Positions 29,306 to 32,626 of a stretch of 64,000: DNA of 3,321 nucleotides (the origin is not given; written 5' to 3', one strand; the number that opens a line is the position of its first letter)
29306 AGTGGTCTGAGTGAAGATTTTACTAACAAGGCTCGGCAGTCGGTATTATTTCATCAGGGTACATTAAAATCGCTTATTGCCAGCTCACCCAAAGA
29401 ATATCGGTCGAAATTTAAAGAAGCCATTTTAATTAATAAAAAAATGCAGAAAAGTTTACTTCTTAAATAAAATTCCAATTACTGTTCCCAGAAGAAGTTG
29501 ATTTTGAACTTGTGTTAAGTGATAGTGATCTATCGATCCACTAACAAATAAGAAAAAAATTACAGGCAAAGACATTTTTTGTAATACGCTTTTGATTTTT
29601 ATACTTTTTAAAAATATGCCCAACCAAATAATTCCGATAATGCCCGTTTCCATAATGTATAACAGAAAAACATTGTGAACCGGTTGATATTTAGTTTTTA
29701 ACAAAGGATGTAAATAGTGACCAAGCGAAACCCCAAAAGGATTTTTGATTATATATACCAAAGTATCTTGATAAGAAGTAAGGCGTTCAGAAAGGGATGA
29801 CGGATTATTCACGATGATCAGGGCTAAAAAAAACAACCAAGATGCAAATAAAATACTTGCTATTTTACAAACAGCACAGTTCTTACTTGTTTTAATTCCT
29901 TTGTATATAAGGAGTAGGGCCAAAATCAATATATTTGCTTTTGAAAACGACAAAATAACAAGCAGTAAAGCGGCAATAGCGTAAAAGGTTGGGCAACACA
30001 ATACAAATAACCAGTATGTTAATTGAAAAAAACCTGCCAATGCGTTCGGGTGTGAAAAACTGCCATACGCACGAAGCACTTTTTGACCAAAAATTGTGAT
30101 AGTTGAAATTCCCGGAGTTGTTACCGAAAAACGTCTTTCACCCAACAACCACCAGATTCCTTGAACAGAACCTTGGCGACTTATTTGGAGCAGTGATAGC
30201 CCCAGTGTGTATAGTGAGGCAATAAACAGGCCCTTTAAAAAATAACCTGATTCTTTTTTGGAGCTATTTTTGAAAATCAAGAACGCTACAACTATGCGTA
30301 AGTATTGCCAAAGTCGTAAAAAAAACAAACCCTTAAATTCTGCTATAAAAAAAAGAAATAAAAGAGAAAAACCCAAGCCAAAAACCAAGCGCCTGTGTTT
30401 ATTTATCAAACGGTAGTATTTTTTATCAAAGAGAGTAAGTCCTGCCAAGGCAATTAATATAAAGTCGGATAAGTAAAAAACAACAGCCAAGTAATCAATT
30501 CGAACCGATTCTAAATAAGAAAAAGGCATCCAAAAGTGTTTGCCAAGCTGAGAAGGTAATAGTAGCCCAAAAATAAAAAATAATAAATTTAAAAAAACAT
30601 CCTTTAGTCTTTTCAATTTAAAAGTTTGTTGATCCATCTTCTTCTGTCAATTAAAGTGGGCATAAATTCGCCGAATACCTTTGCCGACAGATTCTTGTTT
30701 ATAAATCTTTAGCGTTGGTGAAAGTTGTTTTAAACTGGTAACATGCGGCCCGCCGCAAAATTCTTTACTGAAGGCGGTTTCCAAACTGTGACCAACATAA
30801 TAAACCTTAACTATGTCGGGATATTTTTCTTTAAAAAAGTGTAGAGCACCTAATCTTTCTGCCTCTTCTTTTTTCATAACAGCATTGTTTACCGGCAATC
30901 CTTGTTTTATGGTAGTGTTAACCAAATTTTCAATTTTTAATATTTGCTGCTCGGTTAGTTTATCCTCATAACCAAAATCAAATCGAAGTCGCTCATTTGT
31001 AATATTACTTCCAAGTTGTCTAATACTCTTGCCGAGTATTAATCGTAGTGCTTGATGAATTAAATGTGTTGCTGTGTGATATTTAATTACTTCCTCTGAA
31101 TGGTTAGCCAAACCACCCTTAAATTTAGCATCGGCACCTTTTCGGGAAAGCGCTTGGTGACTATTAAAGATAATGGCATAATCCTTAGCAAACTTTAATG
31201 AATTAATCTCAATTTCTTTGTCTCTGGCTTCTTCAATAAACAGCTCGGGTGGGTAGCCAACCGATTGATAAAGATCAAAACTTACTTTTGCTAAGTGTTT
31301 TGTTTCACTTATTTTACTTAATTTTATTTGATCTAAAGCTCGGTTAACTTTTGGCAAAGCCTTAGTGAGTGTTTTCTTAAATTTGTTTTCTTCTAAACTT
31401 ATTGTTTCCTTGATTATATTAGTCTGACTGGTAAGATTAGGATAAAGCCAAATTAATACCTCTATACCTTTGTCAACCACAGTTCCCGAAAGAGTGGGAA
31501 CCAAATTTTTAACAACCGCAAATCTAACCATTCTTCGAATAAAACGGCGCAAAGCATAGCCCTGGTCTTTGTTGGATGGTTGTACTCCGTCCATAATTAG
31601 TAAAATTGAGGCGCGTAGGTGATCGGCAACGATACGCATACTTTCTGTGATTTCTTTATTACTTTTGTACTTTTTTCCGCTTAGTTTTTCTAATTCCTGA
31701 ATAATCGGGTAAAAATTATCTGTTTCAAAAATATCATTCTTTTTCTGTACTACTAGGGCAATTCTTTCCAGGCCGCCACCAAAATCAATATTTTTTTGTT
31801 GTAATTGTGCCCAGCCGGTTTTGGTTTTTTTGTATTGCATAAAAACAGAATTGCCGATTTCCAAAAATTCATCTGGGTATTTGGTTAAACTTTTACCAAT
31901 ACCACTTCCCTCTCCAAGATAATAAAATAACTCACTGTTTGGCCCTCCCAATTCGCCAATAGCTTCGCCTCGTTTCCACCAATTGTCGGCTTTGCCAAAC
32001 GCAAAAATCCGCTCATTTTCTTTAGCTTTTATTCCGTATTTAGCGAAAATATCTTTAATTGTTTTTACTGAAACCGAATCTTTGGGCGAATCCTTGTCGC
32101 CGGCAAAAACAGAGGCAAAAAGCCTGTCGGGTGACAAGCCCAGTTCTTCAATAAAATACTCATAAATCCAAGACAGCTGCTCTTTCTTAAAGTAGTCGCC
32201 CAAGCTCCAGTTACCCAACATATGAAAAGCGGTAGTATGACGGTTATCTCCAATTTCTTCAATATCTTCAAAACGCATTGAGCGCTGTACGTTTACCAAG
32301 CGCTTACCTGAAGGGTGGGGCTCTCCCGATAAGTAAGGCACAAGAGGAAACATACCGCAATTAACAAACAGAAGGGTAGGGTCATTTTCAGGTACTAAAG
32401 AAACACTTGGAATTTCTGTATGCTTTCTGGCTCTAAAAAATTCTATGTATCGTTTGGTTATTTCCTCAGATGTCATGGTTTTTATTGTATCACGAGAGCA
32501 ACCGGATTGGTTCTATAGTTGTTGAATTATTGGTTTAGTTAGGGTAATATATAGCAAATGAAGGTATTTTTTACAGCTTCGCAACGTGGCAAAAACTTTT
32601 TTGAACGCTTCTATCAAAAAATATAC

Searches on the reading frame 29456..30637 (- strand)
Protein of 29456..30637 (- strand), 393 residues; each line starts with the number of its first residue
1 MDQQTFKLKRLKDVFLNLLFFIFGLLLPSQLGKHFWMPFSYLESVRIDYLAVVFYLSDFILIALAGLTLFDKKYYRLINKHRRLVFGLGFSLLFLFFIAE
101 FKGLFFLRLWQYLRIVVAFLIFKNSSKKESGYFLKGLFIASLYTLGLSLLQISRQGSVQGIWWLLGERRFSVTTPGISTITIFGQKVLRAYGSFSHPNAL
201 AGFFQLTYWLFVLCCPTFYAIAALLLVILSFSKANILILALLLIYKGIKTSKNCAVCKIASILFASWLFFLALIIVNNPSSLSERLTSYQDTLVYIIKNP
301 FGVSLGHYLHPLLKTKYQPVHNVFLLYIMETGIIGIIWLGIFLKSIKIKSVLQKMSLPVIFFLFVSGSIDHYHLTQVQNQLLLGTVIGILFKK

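Call 7: search_protein_families(library=pfam, proteins=[window:29456-30637:-], max_evalue=0.001)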
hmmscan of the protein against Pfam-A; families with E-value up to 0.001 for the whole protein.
window:29456-30637:- (393 aa): 1 family
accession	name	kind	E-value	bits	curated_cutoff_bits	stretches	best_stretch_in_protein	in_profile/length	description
PF04932.20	Wzy_C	-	2.4e-10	40.8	31.7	1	219-337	2-146/149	O-Antigen ligase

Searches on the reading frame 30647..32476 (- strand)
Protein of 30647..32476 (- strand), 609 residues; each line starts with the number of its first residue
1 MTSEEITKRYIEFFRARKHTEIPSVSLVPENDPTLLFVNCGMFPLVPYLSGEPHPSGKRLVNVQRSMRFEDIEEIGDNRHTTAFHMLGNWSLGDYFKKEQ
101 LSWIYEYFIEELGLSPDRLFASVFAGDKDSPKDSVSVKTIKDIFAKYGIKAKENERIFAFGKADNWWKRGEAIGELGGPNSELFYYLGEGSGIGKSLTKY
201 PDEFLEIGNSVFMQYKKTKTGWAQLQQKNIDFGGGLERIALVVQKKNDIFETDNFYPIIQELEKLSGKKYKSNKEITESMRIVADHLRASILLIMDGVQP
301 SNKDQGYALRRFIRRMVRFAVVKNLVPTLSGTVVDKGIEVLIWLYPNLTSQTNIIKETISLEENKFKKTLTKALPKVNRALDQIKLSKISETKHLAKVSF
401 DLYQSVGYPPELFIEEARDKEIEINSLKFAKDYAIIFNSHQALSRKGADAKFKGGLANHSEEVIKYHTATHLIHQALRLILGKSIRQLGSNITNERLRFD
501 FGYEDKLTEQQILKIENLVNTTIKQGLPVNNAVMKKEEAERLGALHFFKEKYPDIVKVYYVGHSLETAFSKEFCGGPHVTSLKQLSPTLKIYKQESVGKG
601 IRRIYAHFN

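Call 7: search_protein_families(library=pfam, proteins=[window:30647-32476:-], max_evalue=0.001)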
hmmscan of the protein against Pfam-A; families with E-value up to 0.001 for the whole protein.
window:30647-32476:- (609 aa): 2 families
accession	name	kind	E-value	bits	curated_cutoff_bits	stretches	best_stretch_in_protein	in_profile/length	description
PF01411.24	tRNA-synt_2c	-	1.1e-103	348.1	30.3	1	5-437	1-425/552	tRNA synthetases class II (A)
PF07973.19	tRNA_SAD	-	8.5e-10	38.9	24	1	556-605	1-44/44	Threonyl and Alanyl tRNA synthetase second additional domain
